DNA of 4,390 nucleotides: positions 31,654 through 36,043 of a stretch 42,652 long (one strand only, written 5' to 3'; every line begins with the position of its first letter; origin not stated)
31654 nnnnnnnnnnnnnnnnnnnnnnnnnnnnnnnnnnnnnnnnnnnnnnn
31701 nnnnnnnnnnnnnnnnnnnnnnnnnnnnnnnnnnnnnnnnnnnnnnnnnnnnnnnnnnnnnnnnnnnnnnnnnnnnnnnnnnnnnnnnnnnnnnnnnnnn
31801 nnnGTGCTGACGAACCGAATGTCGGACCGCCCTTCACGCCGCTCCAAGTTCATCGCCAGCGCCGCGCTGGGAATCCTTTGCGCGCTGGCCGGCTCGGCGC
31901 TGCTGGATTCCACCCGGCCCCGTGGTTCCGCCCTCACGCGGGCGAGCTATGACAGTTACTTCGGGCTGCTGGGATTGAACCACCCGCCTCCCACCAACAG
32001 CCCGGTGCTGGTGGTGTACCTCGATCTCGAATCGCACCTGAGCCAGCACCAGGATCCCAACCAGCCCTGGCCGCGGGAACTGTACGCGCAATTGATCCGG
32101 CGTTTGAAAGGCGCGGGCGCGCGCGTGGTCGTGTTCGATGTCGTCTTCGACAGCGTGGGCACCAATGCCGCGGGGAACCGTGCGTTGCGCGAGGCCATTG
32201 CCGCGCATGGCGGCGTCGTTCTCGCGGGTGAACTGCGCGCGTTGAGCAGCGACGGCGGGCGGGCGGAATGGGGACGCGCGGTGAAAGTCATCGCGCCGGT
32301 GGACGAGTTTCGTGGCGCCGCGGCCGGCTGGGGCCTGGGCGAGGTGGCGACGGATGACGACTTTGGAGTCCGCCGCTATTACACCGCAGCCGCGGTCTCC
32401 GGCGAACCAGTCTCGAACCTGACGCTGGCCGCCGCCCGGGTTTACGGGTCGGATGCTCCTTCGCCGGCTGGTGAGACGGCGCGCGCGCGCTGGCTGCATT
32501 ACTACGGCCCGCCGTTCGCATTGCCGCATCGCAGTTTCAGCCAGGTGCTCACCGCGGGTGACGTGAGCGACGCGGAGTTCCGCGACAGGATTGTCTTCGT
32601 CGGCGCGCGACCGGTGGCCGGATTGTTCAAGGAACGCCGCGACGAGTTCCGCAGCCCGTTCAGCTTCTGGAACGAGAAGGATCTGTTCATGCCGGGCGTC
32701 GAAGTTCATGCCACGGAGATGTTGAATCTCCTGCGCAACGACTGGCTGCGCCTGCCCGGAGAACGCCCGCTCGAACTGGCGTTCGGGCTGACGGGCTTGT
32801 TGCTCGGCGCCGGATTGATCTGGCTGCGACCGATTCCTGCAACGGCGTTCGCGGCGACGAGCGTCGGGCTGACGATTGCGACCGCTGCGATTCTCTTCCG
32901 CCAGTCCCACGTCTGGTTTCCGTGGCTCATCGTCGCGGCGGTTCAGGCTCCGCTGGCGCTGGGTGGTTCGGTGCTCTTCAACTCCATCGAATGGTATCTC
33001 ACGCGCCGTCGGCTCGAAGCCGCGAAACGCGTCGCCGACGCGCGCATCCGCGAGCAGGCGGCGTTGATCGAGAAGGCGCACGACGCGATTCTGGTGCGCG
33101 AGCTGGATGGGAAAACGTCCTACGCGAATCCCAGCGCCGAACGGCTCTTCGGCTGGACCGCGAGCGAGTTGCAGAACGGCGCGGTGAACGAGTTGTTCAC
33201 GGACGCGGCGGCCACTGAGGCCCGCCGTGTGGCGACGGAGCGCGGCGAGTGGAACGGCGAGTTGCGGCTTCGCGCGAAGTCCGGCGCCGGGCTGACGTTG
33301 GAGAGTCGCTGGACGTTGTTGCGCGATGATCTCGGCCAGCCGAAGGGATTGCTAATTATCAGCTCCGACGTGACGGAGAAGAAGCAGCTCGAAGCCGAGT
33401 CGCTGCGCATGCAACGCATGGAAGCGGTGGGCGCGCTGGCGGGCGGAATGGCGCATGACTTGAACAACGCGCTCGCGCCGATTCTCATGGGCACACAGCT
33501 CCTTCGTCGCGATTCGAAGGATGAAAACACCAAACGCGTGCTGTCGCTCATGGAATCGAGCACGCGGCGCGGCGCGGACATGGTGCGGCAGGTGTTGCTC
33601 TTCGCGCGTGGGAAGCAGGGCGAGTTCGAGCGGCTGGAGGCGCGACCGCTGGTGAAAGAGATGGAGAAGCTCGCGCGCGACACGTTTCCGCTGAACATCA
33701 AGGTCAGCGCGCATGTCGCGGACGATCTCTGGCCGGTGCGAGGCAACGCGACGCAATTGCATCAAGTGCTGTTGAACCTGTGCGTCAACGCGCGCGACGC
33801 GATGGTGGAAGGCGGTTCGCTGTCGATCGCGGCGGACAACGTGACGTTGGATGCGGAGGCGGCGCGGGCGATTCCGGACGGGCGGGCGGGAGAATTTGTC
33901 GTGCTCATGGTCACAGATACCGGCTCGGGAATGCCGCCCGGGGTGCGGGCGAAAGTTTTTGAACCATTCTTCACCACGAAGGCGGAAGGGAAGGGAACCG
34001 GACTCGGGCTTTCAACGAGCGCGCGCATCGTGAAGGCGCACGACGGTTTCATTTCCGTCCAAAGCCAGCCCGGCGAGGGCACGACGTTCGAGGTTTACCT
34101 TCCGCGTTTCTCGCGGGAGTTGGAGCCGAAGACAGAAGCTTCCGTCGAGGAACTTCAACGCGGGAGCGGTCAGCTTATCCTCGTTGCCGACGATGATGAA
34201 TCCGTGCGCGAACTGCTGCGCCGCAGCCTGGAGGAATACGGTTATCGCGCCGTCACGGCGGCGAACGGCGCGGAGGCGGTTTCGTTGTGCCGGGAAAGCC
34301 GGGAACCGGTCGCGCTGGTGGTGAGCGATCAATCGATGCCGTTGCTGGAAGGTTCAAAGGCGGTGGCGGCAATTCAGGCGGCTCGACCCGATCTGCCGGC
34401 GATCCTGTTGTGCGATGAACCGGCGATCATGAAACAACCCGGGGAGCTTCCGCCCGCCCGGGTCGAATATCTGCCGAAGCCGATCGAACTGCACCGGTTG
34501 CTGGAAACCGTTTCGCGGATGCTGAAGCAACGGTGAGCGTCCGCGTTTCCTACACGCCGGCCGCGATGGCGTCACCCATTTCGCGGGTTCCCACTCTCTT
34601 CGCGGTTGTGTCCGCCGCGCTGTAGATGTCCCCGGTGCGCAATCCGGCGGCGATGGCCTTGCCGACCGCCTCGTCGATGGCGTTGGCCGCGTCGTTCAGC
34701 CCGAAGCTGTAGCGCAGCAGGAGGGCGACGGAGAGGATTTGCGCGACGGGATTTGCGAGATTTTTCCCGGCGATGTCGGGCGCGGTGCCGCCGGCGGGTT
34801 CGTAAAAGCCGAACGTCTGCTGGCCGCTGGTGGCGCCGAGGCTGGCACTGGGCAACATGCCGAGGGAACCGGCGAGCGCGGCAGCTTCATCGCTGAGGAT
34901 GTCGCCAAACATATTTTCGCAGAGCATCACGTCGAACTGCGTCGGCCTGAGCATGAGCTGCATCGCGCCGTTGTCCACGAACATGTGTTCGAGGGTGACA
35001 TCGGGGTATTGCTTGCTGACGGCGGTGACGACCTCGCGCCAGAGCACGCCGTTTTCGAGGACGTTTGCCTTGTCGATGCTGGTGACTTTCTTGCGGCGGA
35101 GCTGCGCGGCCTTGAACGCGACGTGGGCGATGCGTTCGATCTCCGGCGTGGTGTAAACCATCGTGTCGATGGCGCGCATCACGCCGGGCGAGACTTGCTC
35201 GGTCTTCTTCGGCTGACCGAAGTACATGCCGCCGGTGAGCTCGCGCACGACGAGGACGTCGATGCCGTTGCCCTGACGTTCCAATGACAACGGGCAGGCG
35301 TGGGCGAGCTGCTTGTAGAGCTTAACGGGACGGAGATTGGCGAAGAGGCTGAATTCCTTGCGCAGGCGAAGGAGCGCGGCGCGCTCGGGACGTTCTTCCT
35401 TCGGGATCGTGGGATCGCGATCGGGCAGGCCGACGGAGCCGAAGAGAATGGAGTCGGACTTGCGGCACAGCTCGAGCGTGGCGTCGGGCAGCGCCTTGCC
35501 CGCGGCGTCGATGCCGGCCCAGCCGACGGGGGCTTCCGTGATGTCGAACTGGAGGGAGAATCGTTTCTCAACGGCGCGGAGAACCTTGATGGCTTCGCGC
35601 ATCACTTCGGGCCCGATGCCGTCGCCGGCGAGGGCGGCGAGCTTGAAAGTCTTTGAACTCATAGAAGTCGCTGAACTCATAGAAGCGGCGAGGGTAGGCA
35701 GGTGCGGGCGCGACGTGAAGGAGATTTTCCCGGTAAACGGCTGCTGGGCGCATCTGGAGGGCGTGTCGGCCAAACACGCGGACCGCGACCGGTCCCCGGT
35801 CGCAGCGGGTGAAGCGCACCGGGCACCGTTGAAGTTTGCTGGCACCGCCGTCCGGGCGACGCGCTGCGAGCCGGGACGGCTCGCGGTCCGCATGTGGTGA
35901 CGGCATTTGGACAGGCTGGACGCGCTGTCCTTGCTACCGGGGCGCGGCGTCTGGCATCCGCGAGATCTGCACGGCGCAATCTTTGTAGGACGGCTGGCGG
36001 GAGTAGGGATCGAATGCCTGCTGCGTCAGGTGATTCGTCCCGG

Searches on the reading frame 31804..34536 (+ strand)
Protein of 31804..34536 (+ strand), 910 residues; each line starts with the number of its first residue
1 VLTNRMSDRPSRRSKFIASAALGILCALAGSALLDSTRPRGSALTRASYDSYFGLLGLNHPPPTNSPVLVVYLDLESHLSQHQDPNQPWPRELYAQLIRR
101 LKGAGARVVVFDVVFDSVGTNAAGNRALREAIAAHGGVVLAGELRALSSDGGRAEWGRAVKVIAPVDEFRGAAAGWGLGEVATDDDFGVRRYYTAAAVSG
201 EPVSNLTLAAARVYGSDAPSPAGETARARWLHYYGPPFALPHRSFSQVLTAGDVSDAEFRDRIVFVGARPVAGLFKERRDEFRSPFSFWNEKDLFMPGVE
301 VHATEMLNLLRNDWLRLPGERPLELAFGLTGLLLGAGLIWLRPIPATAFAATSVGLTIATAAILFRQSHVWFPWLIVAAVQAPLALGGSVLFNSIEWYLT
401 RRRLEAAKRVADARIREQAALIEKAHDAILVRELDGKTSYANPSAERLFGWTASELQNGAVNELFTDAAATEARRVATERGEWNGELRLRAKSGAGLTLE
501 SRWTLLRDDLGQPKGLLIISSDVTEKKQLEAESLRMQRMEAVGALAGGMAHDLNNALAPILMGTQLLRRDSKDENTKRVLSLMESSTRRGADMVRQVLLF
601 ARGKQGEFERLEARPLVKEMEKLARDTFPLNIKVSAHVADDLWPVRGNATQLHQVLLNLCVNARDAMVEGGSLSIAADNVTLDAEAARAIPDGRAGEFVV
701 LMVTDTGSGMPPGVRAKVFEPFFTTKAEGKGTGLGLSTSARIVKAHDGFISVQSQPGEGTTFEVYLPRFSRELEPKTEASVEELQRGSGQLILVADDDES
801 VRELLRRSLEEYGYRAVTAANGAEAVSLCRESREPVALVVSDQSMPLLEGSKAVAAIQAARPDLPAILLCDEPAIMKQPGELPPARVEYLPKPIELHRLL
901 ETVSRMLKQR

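Call 8: search_protein_families(library=pfam, proteins=[window:31804-34536:+], max_evalue=0.01)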
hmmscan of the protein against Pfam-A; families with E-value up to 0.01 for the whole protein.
window:31804-34536:+ (910 aa): 10 families
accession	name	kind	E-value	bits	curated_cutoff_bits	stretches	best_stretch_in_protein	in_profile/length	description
PF05226.16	CHASE2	-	8.9e-35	120.9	26.3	1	42-334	15-254/257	CHASE2 domain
PF02518.31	HATPase_c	-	1e-23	84.3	26.4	1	648-768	2-109/111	Histidine kinase-, DNA gyrase B-, and HSP90-like ATPase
PF00072.30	Response_reg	-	2.3e-14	53.9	30.2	1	792-903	1-110/111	Response regulator receiver domain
PF00989.32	PAS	-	1.4e-11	44.9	22.6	1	419-522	4-112/113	PAS fold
PF00512.31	HisKA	-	1.2e-10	41.7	26.9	1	543-606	3-66/66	His Kinase A (phospho-acceptor) domain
PF08448.16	PAS_4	-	2.9e-10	40.8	23.1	1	424-527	3-109/110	PAS fold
PF13426.13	PAS_9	-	7.9e-08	32.9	27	1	427-525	2-103/103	PAS domain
PF08447.18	PAS_3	-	1.2e-05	26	25.6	1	440-516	3-85/89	PAS fold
PF13188.13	PAS_8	-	0.00016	21.9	21.8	1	419-467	4-49/65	PAS domain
PF10090.15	HPTransfase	-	0.0028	17.8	22.9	1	619-692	3-78/123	Histidine phosphotransferase C-terminal domain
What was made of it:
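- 31804..34536 (+): CHASE2-PAS-HisKA-HATPase-REC hybrid histidine kinase, the probable cognate sensor. Pfam (call 8).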

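Call 37: search_protein_families(library=ncbifam, proteins=[window:31804-34536:+], max_evalue=0.001)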
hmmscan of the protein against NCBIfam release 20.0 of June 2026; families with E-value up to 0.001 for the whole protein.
window:31804-34536:+ (910 aa): 116 families (the best 25 are shown)
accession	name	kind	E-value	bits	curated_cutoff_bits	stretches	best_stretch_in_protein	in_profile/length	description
NF046020.1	HisKinCckABruc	equivalog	1.2e-89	301.4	1000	1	517-907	455-867/868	cell cycle histidine kinase CckA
NF010411.0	PRK13837.1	equivalog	2.4e-79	267.4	647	1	522-909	430-814/828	two-component system VirA-like sensor kinase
NF046026.1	HisKinCckACaul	equivalog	1.8e-71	241.2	1000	1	434-908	204-677/678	cell cycle histidine kinase CckA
NF010076.0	PRK13557.1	subfamily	5.7e-70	236.3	631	1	522-904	143-530/540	histidine kinase famiy protein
NF052573.1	HisKinEspAMyxo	equivalog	2.5e-61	207.7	1400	1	407-863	245-704/755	serine histidine kinase EspA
NF008468.0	PRK11360.1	equivalog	4.6e-61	206.9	646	1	407-771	260-611/616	two-component system sensor histidine kinase AtoS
NF052574.1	HisKinEspCMyxo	equivalog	6.8e-56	189.9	1200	1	404-868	272-742/785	serine histidine kinase EspC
NF047466.1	hybrid_RR_LvrB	exception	1.6e-41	142.7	500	1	525-768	135-376/377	hybrid histidine kinase/response regulator LvrB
NF007688.0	PRK10364.1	equivalog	1.9e-35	122.5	479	1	525-771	223-454/460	two-component system sensor histidine kinase ZraS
NF053867.1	SprKinKinDBac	equivalog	8.8e-29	100.3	775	1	526-768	270-497/500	sporulation kinase KinD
NF046044.1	PnpS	equivalog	2.4e-28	99.2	400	1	403-767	42-390/390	two-component system histidine kinase PnpS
NF041777.1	sens_FixL_Rhizob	equivalog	1.5e-27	96.4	850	1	527-768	247-481/485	sensor protein FixL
NF038348.1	T2SS_HK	subfamily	2.5e-27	95.6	450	1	641-767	461-572/574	histidine kinase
NF047497.1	HK_LIC_12097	equivalog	3.3e-27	95.2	500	1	520-767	128-365/367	LIC_12097 family sensor histidine kinase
NF008302.0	PRK11091.1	equivalog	1.2e-24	86.6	838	1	420-907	159-643/779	aerobic respiration two-component sensor histidine kinase ArcB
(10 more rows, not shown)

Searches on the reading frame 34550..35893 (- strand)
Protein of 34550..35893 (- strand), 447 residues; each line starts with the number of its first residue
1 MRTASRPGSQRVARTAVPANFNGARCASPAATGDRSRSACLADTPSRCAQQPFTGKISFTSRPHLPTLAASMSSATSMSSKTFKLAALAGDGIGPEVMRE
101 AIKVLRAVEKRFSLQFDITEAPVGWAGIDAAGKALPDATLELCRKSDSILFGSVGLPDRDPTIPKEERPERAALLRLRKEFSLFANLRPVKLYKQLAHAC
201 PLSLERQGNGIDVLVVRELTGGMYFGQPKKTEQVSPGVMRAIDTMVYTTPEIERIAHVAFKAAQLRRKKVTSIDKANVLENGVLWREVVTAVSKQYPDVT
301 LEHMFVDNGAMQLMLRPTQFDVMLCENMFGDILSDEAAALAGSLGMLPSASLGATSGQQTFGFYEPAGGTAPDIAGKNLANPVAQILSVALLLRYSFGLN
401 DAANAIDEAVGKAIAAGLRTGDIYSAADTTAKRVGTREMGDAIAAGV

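Call 8: search_protein_families(library=pfam, proteins=[window:34550-35893:-], max_evalue=0.01)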
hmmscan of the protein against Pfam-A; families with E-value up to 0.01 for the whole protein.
window:34550-35893:- (447 aa): 1 family
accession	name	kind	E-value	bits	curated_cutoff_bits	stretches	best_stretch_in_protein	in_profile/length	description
PF00180.25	Iso_dh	-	8.7e-131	436.7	27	1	84-443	1-348/348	Isocitrate/isopropylmalate dehydrogenase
